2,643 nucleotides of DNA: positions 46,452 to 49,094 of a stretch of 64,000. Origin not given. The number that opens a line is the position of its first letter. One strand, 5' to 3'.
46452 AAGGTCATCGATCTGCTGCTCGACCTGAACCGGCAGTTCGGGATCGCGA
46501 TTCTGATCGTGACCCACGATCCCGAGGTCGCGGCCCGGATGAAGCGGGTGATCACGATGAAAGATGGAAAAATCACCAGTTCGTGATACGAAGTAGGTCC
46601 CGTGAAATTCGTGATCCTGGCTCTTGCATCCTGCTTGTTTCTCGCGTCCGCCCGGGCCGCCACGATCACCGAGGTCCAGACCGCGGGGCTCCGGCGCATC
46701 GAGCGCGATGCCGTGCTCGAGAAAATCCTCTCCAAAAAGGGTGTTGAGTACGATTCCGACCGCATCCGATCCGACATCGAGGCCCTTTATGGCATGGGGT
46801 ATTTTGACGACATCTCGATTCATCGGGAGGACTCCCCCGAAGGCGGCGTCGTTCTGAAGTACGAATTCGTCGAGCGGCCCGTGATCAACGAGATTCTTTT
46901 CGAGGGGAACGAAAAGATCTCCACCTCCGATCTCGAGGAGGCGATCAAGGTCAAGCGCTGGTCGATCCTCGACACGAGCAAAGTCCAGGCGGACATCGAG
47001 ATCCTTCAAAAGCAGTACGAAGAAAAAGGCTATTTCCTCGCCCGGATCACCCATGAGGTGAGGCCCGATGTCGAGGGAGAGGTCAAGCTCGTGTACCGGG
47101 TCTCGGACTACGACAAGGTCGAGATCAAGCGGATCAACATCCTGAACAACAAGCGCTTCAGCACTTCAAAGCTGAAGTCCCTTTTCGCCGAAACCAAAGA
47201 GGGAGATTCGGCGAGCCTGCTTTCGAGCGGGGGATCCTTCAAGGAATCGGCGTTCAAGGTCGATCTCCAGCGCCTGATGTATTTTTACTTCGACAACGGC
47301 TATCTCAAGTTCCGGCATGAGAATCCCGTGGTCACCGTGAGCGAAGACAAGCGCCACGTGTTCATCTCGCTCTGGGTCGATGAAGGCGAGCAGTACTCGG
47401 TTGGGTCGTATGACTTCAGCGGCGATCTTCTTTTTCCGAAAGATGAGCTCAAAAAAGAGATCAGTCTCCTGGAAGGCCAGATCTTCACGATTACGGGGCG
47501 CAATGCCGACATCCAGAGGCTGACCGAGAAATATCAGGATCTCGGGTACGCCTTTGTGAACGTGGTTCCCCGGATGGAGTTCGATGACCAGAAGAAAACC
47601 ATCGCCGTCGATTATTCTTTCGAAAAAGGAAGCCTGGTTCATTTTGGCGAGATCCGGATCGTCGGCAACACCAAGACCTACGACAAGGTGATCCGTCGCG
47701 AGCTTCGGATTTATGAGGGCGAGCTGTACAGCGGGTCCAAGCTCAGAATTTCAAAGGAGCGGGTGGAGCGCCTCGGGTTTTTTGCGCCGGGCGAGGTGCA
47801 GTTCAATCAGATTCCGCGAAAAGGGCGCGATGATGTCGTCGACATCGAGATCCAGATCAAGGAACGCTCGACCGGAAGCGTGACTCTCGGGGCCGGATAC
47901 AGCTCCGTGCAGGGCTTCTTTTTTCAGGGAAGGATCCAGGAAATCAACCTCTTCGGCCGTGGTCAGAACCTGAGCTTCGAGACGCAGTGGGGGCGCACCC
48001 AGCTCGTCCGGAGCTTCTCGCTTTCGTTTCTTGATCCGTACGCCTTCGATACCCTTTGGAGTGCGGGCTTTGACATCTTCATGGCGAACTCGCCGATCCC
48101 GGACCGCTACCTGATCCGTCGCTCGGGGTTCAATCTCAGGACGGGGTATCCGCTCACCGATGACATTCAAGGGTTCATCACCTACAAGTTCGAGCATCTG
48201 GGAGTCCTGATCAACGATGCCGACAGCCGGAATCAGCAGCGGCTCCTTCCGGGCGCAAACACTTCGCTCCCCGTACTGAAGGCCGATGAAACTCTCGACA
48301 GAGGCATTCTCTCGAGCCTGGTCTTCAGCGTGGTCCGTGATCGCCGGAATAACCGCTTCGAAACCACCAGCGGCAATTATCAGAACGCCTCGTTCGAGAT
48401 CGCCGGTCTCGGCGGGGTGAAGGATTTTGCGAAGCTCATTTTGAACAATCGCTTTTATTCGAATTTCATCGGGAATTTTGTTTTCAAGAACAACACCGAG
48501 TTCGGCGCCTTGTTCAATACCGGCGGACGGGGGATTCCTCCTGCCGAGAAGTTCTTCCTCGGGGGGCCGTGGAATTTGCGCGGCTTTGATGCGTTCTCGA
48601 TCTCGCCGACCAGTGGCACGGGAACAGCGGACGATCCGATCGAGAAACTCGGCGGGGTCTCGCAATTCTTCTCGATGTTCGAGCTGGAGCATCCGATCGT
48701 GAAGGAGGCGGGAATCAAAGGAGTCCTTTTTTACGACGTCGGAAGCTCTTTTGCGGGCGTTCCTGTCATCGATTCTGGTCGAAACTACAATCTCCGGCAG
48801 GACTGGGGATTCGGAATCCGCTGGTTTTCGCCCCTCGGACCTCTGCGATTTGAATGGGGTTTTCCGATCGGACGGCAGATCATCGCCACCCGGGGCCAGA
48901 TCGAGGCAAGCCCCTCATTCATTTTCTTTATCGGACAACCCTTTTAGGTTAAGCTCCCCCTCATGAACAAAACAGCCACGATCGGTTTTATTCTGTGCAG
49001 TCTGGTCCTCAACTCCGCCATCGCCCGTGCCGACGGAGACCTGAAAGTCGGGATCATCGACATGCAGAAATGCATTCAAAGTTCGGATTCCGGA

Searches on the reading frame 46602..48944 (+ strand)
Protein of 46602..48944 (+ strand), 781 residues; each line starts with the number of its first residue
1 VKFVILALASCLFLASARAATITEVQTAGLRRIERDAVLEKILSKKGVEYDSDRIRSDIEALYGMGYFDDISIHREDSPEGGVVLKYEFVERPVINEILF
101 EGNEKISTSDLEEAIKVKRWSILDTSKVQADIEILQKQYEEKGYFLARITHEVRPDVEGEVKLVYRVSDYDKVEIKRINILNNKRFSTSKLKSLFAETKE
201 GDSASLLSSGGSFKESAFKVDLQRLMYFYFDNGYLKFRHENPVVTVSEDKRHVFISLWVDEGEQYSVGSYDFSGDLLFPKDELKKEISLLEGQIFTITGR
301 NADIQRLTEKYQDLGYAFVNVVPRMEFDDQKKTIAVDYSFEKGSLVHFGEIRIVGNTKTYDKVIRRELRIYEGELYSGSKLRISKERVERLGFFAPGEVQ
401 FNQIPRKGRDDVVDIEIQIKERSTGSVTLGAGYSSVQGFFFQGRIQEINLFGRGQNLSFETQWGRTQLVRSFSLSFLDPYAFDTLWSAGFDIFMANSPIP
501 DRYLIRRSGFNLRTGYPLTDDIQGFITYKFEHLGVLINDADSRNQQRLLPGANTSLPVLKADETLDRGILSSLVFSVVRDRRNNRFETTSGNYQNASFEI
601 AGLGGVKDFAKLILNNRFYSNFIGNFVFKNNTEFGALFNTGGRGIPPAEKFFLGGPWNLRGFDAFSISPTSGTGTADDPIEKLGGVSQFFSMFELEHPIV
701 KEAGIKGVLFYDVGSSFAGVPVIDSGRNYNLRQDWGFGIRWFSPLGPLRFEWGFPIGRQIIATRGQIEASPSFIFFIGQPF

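Call 75: search_protein_families(library=pfam, proteins=[window:46602-48944:+], max_evalue=0.00001)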
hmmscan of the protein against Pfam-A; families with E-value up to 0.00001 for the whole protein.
window:46602-48944:+ (781 aa): 3 families
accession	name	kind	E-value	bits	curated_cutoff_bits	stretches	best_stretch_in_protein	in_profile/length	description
PF07244.20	POTRA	-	1.8e-60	202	21.3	4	93-167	1-76/79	Surface antigen variable number repeat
PF01103.29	Omp85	-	1.1e-47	163.6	24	1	449-781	1-325/325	Omp85 superfamily domain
PF08479.16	POTRA_2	-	9.8e-09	35.4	24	0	95-163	3-71/76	POTRA domain, ShlB-type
